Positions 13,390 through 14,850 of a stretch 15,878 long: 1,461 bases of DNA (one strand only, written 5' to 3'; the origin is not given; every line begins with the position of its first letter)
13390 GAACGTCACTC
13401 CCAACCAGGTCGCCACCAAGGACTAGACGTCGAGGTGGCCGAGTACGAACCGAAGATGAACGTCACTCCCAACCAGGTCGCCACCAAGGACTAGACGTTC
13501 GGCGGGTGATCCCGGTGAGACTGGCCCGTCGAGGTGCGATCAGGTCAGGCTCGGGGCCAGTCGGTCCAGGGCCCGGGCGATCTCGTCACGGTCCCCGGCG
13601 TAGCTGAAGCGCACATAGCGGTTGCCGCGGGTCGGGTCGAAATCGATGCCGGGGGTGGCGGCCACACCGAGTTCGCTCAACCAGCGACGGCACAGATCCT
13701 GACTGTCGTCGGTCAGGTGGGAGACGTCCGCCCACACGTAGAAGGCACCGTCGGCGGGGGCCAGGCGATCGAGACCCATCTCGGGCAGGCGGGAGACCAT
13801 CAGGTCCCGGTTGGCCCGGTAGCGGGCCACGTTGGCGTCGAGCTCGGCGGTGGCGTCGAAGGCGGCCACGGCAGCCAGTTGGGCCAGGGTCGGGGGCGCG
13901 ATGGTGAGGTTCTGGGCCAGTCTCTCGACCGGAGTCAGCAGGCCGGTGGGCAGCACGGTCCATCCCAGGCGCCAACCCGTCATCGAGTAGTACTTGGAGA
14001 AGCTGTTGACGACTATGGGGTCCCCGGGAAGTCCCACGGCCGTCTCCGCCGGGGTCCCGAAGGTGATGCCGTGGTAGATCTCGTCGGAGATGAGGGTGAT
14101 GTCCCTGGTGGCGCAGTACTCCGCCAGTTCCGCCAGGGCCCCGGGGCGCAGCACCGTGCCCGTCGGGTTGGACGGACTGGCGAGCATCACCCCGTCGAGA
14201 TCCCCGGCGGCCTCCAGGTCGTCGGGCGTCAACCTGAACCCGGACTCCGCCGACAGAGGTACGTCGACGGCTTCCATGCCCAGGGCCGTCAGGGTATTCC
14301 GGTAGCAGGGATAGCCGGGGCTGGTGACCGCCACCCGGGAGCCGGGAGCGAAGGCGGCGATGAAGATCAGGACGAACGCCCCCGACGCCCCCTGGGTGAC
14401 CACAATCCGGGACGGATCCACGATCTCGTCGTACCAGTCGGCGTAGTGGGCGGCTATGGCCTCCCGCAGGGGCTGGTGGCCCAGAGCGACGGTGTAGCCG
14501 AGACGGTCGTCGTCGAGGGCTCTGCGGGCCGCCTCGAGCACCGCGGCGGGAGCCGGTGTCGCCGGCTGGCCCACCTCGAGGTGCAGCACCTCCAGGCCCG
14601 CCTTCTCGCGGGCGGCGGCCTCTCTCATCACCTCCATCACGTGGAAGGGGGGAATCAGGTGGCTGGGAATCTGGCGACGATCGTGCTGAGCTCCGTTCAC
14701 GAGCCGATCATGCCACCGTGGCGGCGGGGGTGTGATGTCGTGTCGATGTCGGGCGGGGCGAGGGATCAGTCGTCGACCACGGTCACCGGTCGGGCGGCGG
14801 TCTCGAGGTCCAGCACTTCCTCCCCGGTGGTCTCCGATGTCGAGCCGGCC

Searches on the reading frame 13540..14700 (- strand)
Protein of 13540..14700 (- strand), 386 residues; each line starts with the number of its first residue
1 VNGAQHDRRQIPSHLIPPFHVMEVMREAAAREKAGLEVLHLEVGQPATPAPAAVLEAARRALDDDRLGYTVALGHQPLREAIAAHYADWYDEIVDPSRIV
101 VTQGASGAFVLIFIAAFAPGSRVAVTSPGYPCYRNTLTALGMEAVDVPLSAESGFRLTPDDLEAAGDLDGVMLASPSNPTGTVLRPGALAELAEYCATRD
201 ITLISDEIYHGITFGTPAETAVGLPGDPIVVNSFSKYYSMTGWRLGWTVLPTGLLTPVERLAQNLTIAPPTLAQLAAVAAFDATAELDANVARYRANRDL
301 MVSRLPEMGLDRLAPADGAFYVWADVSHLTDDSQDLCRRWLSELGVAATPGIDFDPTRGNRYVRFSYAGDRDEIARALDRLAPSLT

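Call 9: search_protein_families(library=pfam, proteins=[window:13540-14700:-], max_evalue=0.01)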
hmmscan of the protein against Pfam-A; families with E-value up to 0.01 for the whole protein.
window:13540-14700:- (386 aa): 1 family
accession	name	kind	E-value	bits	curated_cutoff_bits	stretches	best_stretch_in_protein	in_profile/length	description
PF00155.27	Aminotran_1_2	-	2e-56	192.2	19.7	1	38-381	3-361/361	Aminotransferase class I and II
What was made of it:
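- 13540..14700 (-): Convergent class I/II PLP aminotransferase. Public gene calls give 365 aa, 13540-14637. Pfam PF00155, E=2e-56 (call 9).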

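Call 15: search_protein_families(library=ncbifam, proteins=[window:13540-14700:-], max_evalue=0.01)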
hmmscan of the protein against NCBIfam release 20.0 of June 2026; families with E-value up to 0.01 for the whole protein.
window:13540-14700:- (386 aa): 72 families (the best 25 are shown)
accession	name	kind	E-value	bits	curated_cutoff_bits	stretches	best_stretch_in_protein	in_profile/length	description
NF006514.0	PRK08960.1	equivalog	2.1e-114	382.4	554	1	13-385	9-385/388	pyridoxal phosphate-dependent aminotransferase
NF005601.0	PRK07337.1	equivalog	1.3e-103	347.2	496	1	16-382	15-389/394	pyridoxal phosphate-dependent aminotransferase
NF041364.1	GntC_guanitoxin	equivalog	9.7e-70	235.2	415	1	41-381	3-353/356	guanitoxin biosynthesis PLP-dependent (S)-gamma-hydroxy-L-arginine cyclodehydratase GntC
NF004770.0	PRK06108.1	subfamily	2.5e-64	217.6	422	1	18-384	22-391/396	pyridoxal phosphate-dependent aminotransferase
NF041091.1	asp_aminotase_Arch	equivalog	1.3e-61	208.6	550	1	16-382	7-372/376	aspartate aminotransferase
NF005817.0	PRK07683.1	equivalog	6.8e-58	196.2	575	1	37-382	29-378/387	aminotransferase A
NF005588.0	PRK07309.1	equivalog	3.3e-56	190.8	576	1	37-382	31-383/391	pyridoxal phosphate-dependent aminotransferase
TIGR03540.1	DapC_direct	equivalog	3.1e-53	181.1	593.25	1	16-382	9-381/383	LL-diaminopimelate aminotransferase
NF005855.0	PRK07777.1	equivalog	6.2e-53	180.5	553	1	37-382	29-385/391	pyridoxal phosphate-dependent aminotransferase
NF005732.0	PRK07550.1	equivalog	3e-52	178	366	1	15-382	13-385/389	aminotransferase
NF006488.0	PRK08912.1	equivalog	6.9e-52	176.7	498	1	20-382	14-381/387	aminotransferase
NF006756.0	PRK09276.1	subfamily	2.7e-51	174.7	507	1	16-382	11-383/387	LL-diaminopimelate aminotransferase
NF004975.0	PRK06348.1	equivalog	5.1e-51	173.9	549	1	23-382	16-380/384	pyridoxal phosphate-dependent aminotransferase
NF005816.0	PRK07682.1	equivalog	6e-51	173.3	620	1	37-381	30-379/390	aminotransferase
NF005744.0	PRK07568.1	subfamily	1.5e-50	172.1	389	1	28-384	22-389/398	pyridoxal phosphate-dependent aminotransferase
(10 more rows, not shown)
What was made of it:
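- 13540..14700 (-): NCBIfam (call 15).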

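Call 42: find_encoding_contigs(protein=window:13540-14637:-, flank=1500, max_places=10)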
Protein window:13540-14637:- (365 aa): 8 contigs read that carry it; 7 places shown.
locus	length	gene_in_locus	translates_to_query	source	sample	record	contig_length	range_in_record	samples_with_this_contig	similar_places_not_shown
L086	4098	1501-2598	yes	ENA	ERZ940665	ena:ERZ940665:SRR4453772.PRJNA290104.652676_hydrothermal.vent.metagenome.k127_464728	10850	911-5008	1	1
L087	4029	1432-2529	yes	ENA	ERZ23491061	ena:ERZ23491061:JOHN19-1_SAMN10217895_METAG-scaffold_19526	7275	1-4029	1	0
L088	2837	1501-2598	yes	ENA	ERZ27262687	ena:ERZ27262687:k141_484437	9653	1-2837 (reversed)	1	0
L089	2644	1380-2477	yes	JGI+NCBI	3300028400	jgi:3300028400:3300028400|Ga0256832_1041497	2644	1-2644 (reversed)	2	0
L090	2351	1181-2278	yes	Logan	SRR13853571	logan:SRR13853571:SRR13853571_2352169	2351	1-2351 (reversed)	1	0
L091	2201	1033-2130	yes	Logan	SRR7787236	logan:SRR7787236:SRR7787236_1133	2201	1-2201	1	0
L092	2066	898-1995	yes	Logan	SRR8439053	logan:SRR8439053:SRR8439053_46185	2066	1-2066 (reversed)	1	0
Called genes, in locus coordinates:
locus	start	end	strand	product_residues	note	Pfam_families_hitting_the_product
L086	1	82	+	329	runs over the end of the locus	?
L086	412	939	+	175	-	PF06271:RDD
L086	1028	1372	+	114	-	-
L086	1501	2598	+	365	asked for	PF00155:Aminotran_1_2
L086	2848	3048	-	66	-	-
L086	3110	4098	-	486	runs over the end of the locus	PF01546:Peptidase_M20, PF07687:M20_dimer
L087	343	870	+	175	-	PF06271:RDD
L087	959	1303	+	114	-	-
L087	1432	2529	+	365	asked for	PF00155:Aminotran_1_2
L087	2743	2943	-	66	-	-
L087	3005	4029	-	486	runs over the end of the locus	PF01546:Peptidase_M20, PF07687:M20_dimer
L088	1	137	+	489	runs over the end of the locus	-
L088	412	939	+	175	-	PF06271:RDD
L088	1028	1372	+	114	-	-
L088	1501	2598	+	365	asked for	PF00155:Aminotran_1_2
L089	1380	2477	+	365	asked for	PF00155:Aminotran_1_2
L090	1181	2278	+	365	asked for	PF00155:Aminotran_1_2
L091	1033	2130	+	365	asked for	PF00155:Aminotran_1_2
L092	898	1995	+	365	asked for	PF00155:Aminotran_1_2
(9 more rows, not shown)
